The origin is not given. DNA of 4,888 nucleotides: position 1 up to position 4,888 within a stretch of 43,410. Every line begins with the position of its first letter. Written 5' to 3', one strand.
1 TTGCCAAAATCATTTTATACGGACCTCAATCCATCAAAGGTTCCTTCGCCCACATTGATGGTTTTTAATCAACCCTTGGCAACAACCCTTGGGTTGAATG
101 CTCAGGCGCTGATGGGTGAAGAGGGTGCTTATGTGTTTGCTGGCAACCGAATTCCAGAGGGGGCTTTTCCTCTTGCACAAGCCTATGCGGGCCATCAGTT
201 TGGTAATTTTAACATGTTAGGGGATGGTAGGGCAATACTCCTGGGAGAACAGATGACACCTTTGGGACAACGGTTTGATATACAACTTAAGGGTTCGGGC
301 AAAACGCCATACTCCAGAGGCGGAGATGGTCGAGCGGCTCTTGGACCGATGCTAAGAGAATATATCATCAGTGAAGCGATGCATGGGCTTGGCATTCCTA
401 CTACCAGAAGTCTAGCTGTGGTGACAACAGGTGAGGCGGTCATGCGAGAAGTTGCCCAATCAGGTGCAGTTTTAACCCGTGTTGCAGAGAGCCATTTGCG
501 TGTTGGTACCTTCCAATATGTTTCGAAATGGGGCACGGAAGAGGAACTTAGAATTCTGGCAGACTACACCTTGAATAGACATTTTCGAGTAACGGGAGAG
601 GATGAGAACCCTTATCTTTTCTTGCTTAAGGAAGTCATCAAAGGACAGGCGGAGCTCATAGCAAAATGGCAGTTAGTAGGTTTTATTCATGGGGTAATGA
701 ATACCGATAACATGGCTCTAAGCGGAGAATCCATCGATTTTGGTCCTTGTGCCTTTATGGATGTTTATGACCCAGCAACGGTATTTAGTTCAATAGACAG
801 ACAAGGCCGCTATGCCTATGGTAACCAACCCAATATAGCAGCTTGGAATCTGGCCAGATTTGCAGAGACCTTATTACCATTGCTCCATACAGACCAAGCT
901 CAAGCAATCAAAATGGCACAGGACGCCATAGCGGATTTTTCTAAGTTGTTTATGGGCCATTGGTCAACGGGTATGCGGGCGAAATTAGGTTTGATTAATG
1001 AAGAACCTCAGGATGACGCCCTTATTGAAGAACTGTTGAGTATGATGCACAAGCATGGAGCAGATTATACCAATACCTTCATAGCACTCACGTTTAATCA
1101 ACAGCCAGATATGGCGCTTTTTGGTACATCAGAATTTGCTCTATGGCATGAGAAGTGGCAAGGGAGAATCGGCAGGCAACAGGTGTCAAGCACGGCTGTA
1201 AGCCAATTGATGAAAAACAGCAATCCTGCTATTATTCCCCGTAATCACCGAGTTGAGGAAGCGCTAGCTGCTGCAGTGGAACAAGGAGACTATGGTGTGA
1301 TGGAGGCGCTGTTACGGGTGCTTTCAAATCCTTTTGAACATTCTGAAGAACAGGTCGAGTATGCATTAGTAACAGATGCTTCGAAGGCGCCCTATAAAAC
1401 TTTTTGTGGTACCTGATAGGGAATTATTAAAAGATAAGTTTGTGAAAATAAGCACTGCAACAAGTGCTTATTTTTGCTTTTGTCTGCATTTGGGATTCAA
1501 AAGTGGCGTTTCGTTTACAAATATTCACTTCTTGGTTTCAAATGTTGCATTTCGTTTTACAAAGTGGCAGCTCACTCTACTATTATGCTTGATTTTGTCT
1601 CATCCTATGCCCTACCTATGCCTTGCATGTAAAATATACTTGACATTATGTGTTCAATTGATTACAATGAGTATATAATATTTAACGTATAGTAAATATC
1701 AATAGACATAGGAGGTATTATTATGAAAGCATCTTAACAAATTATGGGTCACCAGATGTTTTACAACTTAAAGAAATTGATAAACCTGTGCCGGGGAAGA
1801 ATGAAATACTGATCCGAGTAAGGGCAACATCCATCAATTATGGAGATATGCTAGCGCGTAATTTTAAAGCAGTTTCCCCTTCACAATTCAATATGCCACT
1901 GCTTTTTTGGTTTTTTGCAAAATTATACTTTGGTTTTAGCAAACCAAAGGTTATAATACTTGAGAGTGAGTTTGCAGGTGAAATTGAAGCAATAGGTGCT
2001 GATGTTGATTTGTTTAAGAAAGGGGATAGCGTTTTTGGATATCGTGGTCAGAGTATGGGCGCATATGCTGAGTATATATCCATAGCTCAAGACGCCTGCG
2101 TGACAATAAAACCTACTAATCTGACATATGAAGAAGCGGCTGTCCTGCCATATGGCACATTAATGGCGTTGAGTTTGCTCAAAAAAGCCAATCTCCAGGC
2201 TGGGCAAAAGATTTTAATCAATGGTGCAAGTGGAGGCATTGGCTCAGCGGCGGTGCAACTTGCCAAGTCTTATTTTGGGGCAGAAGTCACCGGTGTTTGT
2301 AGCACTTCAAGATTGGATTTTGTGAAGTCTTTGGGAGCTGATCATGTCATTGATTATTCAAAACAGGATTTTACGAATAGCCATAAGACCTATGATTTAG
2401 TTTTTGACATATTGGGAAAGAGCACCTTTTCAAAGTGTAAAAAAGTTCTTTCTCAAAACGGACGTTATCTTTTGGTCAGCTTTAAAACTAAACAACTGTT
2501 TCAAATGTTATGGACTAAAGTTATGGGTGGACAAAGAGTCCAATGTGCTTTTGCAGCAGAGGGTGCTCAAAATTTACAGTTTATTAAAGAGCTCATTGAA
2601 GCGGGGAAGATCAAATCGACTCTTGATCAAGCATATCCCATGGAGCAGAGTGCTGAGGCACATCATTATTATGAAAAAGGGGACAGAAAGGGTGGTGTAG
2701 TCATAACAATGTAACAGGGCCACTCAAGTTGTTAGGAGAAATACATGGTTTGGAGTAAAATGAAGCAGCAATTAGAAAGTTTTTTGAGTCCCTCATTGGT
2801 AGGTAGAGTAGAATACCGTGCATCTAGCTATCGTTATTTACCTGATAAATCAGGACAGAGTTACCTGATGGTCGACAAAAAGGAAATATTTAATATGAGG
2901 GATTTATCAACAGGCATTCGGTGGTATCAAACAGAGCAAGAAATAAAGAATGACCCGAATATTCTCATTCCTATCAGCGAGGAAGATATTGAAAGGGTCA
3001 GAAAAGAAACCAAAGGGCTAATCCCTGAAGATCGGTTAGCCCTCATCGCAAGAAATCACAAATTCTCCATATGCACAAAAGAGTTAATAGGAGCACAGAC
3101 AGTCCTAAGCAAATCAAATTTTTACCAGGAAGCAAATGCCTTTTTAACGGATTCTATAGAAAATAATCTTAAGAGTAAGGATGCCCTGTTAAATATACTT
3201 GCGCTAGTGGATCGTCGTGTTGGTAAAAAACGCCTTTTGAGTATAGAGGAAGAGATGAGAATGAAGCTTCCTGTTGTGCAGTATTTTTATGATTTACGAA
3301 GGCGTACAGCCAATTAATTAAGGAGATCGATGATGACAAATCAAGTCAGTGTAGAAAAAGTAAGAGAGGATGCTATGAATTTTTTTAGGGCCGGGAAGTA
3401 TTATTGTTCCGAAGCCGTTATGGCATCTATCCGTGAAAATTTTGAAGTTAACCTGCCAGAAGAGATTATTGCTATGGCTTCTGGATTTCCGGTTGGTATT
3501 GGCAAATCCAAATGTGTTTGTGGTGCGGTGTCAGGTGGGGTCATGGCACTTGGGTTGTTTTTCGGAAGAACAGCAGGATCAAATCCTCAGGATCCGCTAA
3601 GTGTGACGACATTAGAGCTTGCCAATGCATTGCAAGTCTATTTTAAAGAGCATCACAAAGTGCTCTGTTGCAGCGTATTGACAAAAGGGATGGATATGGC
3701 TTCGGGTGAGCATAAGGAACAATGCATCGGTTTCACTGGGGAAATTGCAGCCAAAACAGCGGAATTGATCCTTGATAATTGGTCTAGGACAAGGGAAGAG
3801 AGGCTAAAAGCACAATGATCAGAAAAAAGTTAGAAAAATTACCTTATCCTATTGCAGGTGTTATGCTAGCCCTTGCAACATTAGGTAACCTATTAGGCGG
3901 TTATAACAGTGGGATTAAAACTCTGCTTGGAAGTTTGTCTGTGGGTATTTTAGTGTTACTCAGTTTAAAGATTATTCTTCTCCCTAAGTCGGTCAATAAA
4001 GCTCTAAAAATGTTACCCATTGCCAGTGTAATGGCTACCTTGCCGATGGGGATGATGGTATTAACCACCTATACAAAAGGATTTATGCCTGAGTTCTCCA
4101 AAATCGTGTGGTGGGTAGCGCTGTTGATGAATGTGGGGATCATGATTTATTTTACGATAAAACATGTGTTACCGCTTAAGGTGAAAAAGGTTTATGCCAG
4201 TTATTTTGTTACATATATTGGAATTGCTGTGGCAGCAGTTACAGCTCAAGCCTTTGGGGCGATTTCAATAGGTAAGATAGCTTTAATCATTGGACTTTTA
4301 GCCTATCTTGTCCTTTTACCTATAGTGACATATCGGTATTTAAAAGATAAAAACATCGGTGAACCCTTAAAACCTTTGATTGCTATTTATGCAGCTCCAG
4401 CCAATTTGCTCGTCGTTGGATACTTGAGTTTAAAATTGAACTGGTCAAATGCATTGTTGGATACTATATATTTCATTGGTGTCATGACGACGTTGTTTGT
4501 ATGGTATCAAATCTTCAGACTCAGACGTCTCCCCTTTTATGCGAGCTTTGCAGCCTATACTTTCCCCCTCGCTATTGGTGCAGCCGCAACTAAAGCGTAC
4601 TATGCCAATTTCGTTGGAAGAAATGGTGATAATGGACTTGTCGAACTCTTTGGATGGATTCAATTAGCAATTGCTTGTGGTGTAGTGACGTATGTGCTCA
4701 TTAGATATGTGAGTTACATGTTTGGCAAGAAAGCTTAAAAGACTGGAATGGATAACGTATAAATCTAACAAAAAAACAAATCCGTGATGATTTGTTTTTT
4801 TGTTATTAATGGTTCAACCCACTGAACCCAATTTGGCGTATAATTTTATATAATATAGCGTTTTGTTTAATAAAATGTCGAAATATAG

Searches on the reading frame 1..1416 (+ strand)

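Call 9: search_protein_families(library=pfam, proteins=[window:1-1416:+])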
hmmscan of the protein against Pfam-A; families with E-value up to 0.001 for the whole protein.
window:1-1416:+ (471 aa): 1 family
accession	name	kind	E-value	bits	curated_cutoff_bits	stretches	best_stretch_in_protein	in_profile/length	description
PF02696.19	SelO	-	5.7e-114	381.9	22.8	1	3-440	16-464/466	Protein adenylyltransferase SelO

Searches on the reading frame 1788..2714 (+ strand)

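Call 9: search_protein_families(library=pfam, proteins=[window:1788-2714:+])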
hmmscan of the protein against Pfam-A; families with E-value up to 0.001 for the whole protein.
window:1788-2714:+ (308 aa): 3 families
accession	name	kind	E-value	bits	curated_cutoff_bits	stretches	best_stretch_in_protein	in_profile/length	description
PF13602.12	ADH_zinc_N_2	-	8.4e-26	91.9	27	1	182-306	1-134/134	Zinc-binding dehydrogenase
PF00107.32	ADH_zinc_N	-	1e-16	61.5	31.8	1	150-243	1-100/129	Zinc-binding dehydrogenase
PF08240.17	ADH_N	-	2.7e-11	44.1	23.5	1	3-107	1-102/104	Alcohol dehydrogenase GroES-like domain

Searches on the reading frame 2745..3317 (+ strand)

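Call 9: search_protein_families(library=pfam, proteins=[window:2745-3317:+])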
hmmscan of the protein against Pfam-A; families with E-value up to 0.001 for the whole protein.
window:2745-3317:+ (190 aa): 2 families
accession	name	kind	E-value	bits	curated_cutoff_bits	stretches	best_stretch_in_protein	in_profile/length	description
PF25753.1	SF0329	-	5.7e-56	189.6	27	1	3-185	2-164/165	SF0329 protein family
PF05727.16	UPF0228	-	0.00039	20.8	25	0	36-83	15-63/124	Uncharacterised protein family (UPF0228)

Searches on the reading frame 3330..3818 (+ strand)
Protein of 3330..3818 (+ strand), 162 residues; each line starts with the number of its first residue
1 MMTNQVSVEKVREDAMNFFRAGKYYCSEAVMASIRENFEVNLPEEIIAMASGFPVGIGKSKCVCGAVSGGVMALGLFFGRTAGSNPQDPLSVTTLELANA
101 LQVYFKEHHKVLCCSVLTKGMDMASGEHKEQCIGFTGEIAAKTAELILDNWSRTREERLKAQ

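Call 9: search_protein_families(library=pfam, proteins=[window:3330-3818:+])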
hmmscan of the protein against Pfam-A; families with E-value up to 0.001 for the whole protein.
window:3330-3818:+ (162 aa): 1 family
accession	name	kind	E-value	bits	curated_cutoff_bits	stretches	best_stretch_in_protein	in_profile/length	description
PF09719.15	C_GCAxxG_C_C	-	2e-26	92.8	27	1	24-145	1-117/118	Putative redox-active protein (C_GCAxxG_C_C)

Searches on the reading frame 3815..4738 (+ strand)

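Call 9: search_protein_families(library=pfam, proteins=[window:3815-4738:+])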
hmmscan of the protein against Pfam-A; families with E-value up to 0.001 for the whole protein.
window:3815-4738:+ (307 aa): 1 family
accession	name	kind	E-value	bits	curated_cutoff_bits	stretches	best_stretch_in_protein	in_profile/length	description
PF03595.22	SLAC1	-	8.2e-20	71.6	27.9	1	41-298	43-330/331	Voltage-dependent anion channel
